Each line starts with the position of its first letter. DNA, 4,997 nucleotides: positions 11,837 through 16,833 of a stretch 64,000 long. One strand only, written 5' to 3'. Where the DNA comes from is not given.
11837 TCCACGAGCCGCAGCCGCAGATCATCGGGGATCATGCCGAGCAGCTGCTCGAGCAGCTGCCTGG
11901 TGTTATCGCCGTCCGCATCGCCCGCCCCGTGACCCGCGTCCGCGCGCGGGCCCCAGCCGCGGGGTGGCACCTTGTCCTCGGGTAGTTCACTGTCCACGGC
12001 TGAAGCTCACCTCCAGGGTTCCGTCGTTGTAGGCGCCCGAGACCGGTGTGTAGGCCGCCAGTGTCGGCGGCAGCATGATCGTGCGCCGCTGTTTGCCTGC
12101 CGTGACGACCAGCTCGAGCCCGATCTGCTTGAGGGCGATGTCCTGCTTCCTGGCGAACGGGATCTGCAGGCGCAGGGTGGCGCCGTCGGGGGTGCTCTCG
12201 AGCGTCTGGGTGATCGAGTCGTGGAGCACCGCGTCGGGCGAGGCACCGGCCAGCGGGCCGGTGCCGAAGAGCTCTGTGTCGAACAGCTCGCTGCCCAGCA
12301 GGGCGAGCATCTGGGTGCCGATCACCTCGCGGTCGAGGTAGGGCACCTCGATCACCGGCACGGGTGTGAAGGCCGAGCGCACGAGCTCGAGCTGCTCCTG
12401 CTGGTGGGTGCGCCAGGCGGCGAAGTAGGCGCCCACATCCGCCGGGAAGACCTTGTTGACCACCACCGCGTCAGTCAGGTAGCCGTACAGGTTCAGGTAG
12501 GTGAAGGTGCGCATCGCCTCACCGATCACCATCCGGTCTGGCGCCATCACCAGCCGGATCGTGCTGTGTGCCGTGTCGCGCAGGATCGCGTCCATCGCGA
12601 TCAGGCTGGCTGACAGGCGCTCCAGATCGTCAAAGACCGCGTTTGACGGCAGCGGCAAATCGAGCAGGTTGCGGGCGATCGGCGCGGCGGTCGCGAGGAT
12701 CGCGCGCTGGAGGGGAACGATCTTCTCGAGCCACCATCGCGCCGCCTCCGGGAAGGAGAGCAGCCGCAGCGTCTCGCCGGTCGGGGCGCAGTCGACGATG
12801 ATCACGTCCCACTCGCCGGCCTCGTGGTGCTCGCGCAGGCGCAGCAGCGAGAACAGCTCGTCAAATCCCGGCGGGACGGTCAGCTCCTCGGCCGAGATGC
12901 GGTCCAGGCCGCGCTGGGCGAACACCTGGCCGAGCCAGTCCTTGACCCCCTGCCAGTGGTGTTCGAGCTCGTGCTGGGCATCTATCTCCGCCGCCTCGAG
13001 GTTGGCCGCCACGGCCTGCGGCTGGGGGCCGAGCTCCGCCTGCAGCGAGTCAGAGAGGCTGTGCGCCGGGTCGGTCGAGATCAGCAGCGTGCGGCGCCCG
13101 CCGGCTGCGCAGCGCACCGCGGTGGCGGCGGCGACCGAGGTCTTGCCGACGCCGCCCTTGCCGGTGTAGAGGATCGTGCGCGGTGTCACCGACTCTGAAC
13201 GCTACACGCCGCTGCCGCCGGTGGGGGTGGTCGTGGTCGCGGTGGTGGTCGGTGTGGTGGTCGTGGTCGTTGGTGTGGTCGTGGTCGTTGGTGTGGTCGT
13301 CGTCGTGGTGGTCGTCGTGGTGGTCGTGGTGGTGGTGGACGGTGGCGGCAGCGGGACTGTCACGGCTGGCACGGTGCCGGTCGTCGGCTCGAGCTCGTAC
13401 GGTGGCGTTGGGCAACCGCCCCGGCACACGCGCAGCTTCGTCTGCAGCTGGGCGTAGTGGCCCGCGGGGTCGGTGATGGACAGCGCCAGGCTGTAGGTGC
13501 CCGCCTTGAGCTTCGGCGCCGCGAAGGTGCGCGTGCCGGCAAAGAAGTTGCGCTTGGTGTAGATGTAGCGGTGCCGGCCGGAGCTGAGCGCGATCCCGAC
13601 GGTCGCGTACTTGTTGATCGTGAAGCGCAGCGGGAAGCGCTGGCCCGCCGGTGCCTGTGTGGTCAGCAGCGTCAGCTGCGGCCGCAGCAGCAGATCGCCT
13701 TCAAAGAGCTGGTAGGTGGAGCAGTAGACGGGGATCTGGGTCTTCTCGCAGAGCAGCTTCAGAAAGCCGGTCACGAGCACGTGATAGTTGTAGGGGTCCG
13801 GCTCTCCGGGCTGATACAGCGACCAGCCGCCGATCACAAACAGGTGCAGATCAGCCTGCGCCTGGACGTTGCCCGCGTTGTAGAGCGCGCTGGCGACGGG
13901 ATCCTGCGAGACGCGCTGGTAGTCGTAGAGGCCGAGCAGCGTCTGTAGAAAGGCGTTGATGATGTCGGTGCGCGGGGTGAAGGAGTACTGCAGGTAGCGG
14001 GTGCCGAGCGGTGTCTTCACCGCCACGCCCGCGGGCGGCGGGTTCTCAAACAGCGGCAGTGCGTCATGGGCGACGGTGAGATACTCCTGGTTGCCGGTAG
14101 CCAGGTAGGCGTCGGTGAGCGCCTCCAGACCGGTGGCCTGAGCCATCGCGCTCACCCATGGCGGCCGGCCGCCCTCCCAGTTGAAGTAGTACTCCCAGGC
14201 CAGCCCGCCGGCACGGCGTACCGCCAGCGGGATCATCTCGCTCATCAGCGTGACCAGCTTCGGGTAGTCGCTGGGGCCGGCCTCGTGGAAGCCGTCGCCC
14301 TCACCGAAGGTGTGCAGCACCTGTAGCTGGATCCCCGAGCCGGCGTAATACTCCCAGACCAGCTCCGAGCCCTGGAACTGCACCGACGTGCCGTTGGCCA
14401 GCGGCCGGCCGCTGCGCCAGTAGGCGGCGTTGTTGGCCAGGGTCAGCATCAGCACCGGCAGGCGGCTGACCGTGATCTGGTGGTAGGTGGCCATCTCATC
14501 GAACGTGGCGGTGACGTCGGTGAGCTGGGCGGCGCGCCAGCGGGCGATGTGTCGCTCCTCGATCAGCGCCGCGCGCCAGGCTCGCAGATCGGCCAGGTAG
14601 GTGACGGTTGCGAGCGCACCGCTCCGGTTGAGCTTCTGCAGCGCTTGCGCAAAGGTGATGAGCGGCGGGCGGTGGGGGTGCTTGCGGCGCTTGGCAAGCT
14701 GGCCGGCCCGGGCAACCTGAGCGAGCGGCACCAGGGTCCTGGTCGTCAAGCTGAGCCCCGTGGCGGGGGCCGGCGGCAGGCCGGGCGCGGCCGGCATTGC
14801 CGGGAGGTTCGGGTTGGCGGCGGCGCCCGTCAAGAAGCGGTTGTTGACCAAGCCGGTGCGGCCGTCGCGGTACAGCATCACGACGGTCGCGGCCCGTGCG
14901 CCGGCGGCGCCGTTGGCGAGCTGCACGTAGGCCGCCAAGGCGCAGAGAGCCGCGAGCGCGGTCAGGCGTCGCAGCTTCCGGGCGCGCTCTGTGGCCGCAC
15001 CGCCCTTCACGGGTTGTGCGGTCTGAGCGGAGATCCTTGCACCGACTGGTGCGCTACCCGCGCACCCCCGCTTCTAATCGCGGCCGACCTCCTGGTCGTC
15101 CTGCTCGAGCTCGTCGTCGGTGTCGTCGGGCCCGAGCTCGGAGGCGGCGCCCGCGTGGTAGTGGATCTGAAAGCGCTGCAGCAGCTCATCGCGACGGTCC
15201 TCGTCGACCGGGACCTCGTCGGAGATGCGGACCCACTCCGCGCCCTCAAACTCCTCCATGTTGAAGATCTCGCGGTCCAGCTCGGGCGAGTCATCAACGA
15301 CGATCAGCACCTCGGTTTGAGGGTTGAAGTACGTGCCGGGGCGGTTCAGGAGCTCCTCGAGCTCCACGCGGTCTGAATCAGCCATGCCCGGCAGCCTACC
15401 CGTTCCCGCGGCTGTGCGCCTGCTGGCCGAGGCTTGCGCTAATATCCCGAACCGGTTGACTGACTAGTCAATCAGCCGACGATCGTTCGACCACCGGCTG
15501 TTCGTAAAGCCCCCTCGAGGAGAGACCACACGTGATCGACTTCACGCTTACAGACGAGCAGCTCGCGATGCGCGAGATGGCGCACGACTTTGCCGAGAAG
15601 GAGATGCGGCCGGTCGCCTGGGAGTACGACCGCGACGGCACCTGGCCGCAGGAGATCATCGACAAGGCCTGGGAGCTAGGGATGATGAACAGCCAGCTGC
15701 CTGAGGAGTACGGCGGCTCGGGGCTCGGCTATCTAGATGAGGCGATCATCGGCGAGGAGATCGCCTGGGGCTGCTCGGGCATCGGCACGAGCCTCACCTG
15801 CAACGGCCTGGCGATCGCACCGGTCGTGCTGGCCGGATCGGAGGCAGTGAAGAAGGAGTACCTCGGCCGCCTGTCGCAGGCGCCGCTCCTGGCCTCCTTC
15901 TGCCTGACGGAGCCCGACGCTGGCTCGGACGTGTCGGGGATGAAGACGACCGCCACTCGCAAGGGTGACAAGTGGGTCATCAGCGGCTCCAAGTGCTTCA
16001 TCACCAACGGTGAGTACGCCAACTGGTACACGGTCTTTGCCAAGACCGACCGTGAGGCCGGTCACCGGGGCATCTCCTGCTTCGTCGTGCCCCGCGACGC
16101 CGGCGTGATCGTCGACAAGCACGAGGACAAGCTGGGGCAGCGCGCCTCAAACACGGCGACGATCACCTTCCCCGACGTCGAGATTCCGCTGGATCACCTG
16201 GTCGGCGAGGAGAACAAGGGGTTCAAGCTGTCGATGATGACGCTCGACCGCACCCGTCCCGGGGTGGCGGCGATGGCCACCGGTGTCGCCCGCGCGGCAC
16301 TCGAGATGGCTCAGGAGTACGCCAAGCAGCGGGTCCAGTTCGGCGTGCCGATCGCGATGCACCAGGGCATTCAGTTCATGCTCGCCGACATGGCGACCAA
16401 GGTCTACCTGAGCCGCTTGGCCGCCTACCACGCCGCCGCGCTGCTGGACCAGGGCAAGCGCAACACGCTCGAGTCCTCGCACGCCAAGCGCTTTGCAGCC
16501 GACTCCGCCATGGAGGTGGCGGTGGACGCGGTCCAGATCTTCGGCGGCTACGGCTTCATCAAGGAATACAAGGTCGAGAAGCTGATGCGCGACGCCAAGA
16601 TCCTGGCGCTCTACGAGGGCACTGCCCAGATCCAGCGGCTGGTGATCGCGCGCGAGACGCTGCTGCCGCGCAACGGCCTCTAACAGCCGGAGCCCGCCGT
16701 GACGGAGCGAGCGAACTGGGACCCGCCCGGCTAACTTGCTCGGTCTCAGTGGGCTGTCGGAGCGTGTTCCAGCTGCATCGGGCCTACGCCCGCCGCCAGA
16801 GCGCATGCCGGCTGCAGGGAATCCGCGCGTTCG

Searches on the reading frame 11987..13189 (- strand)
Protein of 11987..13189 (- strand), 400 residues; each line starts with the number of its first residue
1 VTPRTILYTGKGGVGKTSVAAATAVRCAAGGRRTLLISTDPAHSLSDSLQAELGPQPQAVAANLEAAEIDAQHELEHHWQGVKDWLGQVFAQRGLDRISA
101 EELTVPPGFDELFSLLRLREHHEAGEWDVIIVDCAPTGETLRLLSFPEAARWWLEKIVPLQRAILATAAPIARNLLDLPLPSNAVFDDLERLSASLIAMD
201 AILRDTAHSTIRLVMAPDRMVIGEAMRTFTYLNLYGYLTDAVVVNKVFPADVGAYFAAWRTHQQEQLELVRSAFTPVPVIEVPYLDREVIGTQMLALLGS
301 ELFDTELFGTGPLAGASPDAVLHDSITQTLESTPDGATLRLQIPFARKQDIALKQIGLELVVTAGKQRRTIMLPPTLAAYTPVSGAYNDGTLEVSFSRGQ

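Call 68: search_protein_families(library=pfam, proteins=[window:11987-13189:-], max_evalue=0.00001)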
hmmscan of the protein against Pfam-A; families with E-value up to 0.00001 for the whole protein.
window:11987-13189:- (400 aa): 4 families
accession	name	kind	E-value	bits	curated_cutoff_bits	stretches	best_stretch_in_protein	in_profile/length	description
PF02374.21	ArsA_ATPase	-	1.3e-84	284.4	24.3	1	4-302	2-303/305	Anion-transporting ATPase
PF17886.7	ArsA_HSP20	-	2.5e-17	62.7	22.5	1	335-396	2-63/63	HSP20-like domain found in ArsA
PF13614.12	AAA_31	-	6.2e-07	30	27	1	8-144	7-135/177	AAA domain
PF01656.29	CbiA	-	7.1e-07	29.7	25.4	1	9-195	5-61/125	CobQ/CobB/MinD/ParA nucleotide binding domain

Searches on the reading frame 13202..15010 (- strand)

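Call 68: search_protein_families(library=pfam, proteins=[window:13202-15010:-], max_evalue=0.00001)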
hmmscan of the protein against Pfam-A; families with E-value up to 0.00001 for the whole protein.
window:13202-15010:- (602 aa): 1 family
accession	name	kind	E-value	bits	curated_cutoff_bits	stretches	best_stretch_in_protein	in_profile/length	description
PF06662.19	C5-epim_C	-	2e-26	93.1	23.3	1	271-436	6-186/188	D-glucuronyl C5-epimerase C-terminus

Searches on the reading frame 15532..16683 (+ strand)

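Call 68: search_protein_families(library=pfam, proteins=[window:15532-16683:+], max_evalue=0.00001)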
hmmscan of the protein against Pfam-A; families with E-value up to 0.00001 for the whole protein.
window:15532-16683:+ (383 aa): 4 families
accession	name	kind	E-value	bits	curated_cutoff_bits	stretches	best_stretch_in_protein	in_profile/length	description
PF00441.29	Acyl-CoA_dh_1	-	1.6e-46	158.6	22.4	1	228-375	1-148/150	Acyl-CoA dehydrogenase, C-terminal domain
PF02771.21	Acyl-CoA_dh_N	-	7.2e-31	107.3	22.9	1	7-115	1-110/113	Acyl-CoA dehydrogenase, N-terminal domain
PF02770.24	Acyl-CoA_dh_M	-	6.2e-27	94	33.3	1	122-216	1-97/97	Acyl-CoA dehydrogenase, middle domain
PF08028.16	Acyl-CoA_dh_2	-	1e-17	65.1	22.7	1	245-364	3-132/134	Acyl-CoA dehydrogenase, C-terminal domain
